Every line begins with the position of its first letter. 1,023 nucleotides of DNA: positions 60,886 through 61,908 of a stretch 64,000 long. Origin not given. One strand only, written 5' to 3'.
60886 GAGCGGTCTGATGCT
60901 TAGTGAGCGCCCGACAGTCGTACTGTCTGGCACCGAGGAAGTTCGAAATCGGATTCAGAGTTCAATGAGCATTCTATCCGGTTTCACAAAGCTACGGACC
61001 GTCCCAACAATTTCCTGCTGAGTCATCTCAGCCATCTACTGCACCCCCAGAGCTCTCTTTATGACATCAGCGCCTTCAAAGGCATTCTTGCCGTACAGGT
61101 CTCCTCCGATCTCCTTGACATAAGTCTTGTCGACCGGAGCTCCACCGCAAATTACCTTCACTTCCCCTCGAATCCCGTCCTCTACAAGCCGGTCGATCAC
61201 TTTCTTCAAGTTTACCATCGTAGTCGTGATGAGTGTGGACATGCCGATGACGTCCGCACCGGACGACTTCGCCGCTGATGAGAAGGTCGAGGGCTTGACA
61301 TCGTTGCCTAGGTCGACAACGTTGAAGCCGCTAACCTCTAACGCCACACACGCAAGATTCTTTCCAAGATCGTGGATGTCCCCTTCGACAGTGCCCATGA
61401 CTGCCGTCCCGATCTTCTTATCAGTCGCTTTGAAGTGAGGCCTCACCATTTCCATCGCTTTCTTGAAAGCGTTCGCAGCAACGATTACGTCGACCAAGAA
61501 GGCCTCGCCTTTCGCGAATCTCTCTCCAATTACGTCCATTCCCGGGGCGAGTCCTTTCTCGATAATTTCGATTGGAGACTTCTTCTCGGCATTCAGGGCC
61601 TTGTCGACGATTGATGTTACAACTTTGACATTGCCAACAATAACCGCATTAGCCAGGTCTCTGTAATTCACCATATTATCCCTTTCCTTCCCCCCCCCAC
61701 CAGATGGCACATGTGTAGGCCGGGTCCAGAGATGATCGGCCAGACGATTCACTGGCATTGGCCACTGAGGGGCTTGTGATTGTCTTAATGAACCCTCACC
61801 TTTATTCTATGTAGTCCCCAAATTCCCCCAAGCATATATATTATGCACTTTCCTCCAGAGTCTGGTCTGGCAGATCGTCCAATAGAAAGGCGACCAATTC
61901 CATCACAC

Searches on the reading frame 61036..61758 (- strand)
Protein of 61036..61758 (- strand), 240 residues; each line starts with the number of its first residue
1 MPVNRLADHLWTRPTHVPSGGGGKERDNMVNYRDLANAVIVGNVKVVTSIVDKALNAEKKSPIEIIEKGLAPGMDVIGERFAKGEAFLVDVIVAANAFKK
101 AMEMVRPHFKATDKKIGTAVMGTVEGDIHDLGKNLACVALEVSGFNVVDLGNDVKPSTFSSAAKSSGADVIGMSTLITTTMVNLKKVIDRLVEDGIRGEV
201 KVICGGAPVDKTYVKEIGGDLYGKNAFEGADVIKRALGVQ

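Call 17: search_protein_families(library=pfam, proteins=[window:61036-61758:-])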
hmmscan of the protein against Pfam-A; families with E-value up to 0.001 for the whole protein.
window:61036-61758:- (240 aa): 2 families
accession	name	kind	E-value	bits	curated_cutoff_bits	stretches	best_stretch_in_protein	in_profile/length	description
PF02310.24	B12-binding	-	6.4e-23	81.3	32.1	1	118-229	2-119/121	B12 binding domain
PF02607.22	B12-binding_2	-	6.3e-20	71.6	23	1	33-104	3-72/74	B12 binding domain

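Call 25: search_protein_families(library=ncbifam, proteins=[window:61036-61758:-])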
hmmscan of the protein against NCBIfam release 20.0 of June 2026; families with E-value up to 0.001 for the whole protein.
window:61036-61758:- (240 aa): 15 families
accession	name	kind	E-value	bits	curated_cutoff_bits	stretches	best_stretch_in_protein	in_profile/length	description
TIGR02370.1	pyl_corrinoid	subfamily_domain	1e-56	191.5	215.3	1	35-228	2-196/197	methyltransferase cognate corrinoid protein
NF041607.1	dimeth_corrin_MtbC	equivalog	6.4e-50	169.5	350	1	35-234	1-200/203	dimethylamine corrinoid protein MtbC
NF047996.1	corrin_MtgC_2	exception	4.5e-48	163.5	370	1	34-235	7-208/212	glycine betaine-specific corrinoid protein MtgC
NF047995.1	corrinoid_MtgC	exception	1.9e-45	155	310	1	32-236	5-212/215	glycine betaine-specific corrinoid protein MtgC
NF040669.1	MtaC2_Meth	equivalog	5.2e-40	137.5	450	1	31-232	42-241/267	methanol--corrinoid protein MtaC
TIGR02082.1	metH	equivalog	5.6e-39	133.6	1010.85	1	27-222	643-837/1182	methionine synthase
NF040655.1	MtaC_Meth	equivalog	2.7e-35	121.6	420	1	33-230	37-231/253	methanol--corrinoid protein MtaC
NF007024.0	PRK09490.1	equivalog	4.9e-31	107.4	1497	1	26-212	657-845/1234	methionine synthase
NF002612.0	PRK02261.1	equivalog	5.3e-11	42.2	110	1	118-209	5-96/148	methylaspartate mutase subunit S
TIGR01501.1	MthylAspMutase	equivalog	3.4e-09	36.6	135.8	1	118-212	3-97/134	methylaspartate mutase subunit S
NF040743.1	ornith_mutase_E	equivalog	1.7e-08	32.9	800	1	118-232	597-718/730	D-ornithine 4,5-aminomutase subunit OraE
NF052385.1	Lys_5_6_beta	equivalog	1.8e-07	31.1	280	1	144-224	138-222/241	lysine 5,6-aminomutase subunit beta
TIGR00640.1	acid_CoA_mut_C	subfamily_domain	1.4e-06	28.3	57.45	1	126-210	12-97/132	methylmalonyl-CoA mutase C-terminal domain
NF052513.1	TransRegCarH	equivalog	1.8e-06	27.5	400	1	34-218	86-260/274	HTH-type transcriptional repressor CarH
NF006944.0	PRK09426.1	equivalog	2.9e-05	22.2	876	1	94-213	568-687/721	methylmalonyl-CoA mutase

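Call 26: find_encoding_contigs(protein=window:61036-61758:-, flank=10000, max_places=6)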
Protein window:61036-61758:- (240 aa): 3 contigs read that carry it; 3 places shown.
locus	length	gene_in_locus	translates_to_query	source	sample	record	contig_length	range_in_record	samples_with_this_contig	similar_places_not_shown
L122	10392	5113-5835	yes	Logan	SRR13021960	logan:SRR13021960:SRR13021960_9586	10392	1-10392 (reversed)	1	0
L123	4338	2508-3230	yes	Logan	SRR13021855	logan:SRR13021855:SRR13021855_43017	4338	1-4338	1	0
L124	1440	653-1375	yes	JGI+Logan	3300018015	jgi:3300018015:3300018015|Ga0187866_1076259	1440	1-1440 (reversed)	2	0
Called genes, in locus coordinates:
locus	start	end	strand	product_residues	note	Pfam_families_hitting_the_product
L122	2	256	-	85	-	?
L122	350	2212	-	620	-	PF00111:Fer2, PF17650:RACo_linker, PF17651:Raco_middle, PF14574:RACo_C_ter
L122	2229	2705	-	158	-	PF13404:HTH_AsnC-type, PF13412:HTH_24 (weak), PF01037:AsnC_trans_reg (weak)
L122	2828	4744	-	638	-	PF00111:Fer2, PF17650:RACo_linker, PF17651:Raco_middle, PF14574:RACo_C_ter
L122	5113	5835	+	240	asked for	PF02607:B12-binding_2, PF02310:B12-binding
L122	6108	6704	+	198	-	PF02492:cobW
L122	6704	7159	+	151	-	-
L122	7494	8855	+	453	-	PF04055:Radical_SAM, PF13353:Fer4_12, PF13186:SPASM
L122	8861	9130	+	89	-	-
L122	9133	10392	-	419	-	?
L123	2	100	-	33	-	?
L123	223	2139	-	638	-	PF00111:Fer2, PF17650:RACo_linker, PF17651:Raco_middle, PF14574:RACo_C_ter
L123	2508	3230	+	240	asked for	PF02607:B12-binding_2, PF02310:B12-binding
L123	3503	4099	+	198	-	PF02492:cobW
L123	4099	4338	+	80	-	?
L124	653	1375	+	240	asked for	PF02607:B12-binding_2, PF02310:B12-binding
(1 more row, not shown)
